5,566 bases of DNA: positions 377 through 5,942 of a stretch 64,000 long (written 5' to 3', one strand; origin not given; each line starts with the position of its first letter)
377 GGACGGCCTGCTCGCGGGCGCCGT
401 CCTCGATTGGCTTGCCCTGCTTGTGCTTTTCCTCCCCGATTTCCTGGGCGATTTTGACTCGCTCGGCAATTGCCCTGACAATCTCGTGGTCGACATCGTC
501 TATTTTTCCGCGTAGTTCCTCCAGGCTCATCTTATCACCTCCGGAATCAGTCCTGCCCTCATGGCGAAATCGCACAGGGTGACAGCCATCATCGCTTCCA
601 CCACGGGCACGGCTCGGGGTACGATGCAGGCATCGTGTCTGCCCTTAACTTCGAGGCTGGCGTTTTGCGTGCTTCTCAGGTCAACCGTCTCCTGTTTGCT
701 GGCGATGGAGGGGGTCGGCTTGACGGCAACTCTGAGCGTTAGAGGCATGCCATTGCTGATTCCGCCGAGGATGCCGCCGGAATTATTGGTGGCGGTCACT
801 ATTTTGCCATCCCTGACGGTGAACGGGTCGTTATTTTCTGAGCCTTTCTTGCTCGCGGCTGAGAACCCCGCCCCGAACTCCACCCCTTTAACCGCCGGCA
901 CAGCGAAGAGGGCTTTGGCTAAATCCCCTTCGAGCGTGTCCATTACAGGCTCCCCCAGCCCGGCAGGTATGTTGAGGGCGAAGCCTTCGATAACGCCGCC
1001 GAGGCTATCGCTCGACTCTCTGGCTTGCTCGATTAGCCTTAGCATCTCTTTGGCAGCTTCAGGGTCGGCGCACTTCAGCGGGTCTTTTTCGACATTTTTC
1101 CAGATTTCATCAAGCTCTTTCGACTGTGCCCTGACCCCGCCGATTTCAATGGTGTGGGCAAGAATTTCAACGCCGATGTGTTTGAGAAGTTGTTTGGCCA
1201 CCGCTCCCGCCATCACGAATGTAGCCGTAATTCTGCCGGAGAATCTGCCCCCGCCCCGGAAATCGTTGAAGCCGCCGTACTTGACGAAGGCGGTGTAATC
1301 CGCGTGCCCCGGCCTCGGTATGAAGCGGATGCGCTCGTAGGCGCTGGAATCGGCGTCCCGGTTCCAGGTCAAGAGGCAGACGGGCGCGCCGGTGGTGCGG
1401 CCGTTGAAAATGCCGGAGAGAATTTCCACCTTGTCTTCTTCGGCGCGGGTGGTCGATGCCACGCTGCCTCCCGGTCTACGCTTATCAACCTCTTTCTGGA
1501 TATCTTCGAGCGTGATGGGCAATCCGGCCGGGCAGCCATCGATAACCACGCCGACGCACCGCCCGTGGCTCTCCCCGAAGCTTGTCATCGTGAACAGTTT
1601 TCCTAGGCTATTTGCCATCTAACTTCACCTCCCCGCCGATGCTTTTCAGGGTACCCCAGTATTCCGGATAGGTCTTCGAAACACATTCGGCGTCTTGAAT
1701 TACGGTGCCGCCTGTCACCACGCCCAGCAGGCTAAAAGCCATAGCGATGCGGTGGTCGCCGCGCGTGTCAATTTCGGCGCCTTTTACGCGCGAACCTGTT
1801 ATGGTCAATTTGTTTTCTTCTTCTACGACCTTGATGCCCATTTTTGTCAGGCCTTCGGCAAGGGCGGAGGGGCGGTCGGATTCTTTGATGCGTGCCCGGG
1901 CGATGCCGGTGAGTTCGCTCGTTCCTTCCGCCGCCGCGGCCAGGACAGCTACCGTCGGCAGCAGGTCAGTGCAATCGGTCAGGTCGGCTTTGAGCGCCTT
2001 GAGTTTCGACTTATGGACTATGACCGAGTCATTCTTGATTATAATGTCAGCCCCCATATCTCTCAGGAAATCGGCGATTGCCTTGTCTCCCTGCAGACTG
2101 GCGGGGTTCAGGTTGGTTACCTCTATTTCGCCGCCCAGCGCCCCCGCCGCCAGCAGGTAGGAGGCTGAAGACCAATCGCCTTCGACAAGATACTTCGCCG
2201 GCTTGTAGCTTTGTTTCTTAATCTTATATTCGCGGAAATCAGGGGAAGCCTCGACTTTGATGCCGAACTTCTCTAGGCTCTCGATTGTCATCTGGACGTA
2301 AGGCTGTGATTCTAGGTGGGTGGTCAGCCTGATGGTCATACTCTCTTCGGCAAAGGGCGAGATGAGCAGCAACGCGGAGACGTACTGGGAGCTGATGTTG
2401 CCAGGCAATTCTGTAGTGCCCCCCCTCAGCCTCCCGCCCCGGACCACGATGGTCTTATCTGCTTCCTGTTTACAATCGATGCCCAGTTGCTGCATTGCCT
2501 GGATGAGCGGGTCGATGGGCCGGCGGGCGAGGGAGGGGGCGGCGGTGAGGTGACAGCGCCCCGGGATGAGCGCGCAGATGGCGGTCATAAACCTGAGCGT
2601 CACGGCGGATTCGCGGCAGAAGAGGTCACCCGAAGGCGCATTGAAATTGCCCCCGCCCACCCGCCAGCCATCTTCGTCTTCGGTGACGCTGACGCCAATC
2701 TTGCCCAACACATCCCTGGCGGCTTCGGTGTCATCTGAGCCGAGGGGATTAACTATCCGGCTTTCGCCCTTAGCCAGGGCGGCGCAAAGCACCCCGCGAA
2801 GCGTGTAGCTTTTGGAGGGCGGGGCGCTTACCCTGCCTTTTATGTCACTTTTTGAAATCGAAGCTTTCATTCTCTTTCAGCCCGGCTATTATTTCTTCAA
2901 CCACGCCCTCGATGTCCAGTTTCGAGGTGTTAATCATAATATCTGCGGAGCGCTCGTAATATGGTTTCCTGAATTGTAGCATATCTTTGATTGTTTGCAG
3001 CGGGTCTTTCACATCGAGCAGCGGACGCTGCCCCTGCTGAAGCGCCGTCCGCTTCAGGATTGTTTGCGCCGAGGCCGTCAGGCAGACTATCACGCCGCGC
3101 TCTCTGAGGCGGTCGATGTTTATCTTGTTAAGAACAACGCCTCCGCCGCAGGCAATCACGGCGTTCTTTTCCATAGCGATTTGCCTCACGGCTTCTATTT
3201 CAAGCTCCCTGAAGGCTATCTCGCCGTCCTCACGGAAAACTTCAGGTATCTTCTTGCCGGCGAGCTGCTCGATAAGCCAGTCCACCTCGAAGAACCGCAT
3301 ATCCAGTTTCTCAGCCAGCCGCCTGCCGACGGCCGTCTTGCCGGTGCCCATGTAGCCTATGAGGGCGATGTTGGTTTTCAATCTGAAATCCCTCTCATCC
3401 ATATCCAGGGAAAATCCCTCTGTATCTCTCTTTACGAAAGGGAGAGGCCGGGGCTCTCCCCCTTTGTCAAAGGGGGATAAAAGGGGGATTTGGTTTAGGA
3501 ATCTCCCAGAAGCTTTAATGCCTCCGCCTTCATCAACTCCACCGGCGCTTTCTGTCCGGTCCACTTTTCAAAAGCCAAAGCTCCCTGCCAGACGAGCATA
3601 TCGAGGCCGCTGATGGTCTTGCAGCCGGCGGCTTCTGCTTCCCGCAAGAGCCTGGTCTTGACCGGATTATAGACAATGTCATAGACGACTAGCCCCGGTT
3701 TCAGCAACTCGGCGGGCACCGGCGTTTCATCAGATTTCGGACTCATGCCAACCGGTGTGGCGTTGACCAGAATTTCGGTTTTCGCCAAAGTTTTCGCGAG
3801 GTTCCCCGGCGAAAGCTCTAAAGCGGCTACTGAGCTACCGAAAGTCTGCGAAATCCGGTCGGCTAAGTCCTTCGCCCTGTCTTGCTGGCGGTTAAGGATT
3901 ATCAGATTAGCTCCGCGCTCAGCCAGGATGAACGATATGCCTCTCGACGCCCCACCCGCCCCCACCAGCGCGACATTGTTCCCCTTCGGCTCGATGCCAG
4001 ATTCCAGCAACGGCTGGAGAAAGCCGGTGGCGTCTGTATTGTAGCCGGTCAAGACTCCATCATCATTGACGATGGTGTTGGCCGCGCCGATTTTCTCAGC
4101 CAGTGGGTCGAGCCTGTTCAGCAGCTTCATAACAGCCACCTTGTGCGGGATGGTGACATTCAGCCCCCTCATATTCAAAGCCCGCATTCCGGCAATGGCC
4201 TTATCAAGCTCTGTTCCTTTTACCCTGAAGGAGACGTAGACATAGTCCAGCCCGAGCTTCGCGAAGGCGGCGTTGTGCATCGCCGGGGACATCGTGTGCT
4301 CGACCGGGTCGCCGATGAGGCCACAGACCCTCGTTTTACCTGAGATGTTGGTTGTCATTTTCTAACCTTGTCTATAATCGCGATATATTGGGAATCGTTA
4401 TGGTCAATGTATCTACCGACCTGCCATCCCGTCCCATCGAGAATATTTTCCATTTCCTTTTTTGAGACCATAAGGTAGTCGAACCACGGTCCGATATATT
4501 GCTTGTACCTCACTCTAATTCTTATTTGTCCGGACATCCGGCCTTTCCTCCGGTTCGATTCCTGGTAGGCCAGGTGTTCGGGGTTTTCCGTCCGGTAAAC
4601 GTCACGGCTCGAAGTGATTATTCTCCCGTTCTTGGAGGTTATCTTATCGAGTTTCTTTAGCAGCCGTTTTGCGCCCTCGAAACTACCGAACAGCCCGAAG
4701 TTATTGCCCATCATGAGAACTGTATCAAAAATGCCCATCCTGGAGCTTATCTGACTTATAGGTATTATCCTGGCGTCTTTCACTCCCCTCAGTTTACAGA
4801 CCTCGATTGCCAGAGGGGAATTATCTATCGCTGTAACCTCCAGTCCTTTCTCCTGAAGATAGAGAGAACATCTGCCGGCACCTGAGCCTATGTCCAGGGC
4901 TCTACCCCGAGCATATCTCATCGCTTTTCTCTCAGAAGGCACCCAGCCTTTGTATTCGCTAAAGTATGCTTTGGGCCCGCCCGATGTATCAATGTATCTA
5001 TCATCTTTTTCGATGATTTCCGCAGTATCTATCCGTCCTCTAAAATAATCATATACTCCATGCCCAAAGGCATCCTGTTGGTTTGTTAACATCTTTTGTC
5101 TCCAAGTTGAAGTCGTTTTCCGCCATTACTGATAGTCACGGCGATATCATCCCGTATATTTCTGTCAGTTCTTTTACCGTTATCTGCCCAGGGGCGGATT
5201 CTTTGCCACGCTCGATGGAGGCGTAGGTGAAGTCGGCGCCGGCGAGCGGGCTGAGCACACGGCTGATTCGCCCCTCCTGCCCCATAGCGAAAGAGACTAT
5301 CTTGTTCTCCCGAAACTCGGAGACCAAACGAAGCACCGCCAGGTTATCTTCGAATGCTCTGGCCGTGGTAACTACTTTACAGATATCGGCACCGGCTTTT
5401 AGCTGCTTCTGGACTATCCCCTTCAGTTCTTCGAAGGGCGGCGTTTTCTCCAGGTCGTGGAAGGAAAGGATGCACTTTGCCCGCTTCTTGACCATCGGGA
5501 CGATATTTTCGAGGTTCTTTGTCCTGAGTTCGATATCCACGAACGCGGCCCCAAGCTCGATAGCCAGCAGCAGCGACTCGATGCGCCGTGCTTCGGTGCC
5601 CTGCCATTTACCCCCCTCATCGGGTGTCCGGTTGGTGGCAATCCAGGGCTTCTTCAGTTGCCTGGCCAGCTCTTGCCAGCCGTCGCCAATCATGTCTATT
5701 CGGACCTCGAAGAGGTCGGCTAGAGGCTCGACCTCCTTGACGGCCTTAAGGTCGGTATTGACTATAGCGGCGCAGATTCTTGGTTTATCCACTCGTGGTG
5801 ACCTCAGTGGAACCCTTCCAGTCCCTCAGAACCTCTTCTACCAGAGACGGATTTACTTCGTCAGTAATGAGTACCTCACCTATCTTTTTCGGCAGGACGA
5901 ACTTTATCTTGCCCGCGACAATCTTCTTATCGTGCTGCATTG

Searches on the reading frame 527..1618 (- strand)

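Call 38: search_protein_families(library=pfam, proteins=[window:527-1618:-], max_evalue=0.00001)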
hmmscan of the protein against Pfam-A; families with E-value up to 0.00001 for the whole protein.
window:527-1618:- (363 aa): 1 family
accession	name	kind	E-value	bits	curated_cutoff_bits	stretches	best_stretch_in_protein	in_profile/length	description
PF01264.26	Chorismate_synt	-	9.3e-137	455.5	27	1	9-353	1-327/327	Chorismate synthase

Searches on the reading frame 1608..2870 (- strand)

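Call 38: search_protein_families(library=pfam, proteins=[window:1608-2870:-], max_evalue=0.00001)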
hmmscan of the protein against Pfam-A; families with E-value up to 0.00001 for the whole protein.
window:1608-2870:- (420 aa): 1 family
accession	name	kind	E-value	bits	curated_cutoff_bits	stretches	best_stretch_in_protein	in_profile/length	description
PF00275.25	EPSP_synthase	-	4.2e-106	355.6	22.8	1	8-408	5-417/417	EPSP synthase (3-phosphoshikimate 1-carboxyvinyltransferase)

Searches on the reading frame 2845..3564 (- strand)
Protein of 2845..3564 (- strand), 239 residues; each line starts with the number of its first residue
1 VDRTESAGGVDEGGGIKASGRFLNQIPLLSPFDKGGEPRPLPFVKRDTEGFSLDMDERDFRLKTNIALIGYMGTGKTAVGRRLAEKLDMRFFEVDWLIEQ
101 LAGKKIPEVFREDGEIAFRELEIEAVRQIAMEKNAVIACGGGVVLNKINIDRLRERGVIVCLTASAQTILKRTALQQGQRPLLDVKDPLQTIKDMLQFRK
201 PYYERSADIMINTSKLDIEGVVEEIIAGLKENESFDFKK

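Call 38: search_protein_families(library=pfam, proteins=[window:2845-3564:-], max_evalue=0.00001)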
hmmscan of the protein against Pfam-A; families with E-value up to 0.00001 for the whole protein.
window:2845-3564:- (239 aa): 2 families
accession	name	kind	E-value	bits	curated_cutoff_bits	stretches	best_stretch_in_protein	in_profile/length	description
PF01202.28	SKI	-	1.1e-43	149.6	22.1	1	72-228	1-157/159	Shikimate kinase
PF13238.12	AAA_18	-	5.2e-08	33.8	29.4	1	66-176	1-111/128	AAA domain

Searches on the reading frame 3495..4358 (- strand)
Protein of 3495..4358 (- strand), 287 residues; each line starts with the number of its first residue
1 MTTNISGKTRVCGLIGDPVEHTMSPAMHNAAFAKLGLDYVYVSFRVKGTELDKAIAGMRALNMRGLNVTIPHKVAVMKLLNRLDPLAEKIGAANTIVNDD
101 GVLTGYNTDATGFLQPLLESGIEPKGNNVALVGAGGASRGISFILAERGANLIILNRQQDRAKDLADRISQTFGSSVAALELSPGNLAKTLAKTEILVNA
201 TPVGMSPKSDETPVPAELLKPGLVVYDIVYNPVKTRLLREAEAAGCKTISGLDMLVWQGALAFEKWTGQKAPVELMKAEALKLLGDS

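Call 38: search_protein_families(library=pfam, proteins=[window:3495-4358:-], max_evalue=0.00001)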
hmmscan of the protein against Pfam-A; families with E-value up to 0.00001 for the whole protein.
window:3495-4358:- (287 aa): 3 families
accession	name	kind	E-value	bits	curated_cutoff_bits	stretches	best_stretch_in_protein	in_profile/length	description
PF08501.16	Shikimate_dh_N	-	3.8e-30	104.4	27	1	14-96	1-83/83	Shikimate dehydrogenase substrate binding domain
PF18317.6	SDH_C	-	2.1e-14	53.4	25.8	1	251-280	1-30/31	Shikimate 5'-dehydrogenase C-terminal domain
PF01488.26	Shikimate_DH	-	1.3e-07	32.2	24.3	1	125-201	11-83/138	Shikimate / quinate 5-dehydrogenase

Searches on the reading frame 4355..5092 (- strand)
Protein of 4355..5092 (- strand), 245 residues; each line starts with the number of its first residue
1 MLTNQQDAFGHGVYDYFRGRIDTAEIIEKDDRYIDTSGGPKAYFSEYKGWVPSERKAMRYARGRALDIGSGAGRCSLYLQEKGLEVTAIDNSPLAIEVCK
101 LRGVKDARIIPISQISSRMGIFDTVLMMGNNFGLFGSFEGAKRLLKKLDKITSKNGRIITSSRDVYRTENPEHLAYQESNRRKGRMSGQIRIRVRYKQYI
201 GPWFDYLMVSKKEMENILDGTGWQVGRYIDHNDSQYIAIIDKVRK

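Call 38: search_protein_families(library=pfam, proteins=[window:4355-5092:-], max_evalue=0.00001)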
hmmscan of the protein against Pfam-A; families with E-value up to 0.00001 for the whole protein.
window:4355-5092:- (245 aa): 2 families
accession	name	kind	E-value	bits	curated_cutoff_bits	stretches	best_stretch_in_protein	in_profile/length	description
PF08241.18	Methyltransf_11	-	8.8e-08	33.1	21.2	1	66-159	1-94/95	Methyltransferase domain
PF13649.12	Methyltransf_25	-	1.5e-06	29.2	27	1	66-155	2-96/97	Methyltransferase domain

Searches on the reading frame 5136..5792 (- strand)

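Call 38: search_protein_families(library=pfam, proteins=[window:5136-5792:-], max_evalue=0.00001)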
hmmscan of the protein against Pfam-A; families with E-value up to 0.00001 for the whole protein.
window:5136-5792:- (218 aa): 1 family
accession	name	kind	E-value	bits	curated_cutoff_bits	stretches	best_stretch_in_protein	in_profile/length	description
PF01487.21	DHquinase_I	-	1.4e-52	179.5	22.2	1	12-213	6-230/230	Type I 3-dehydroquinase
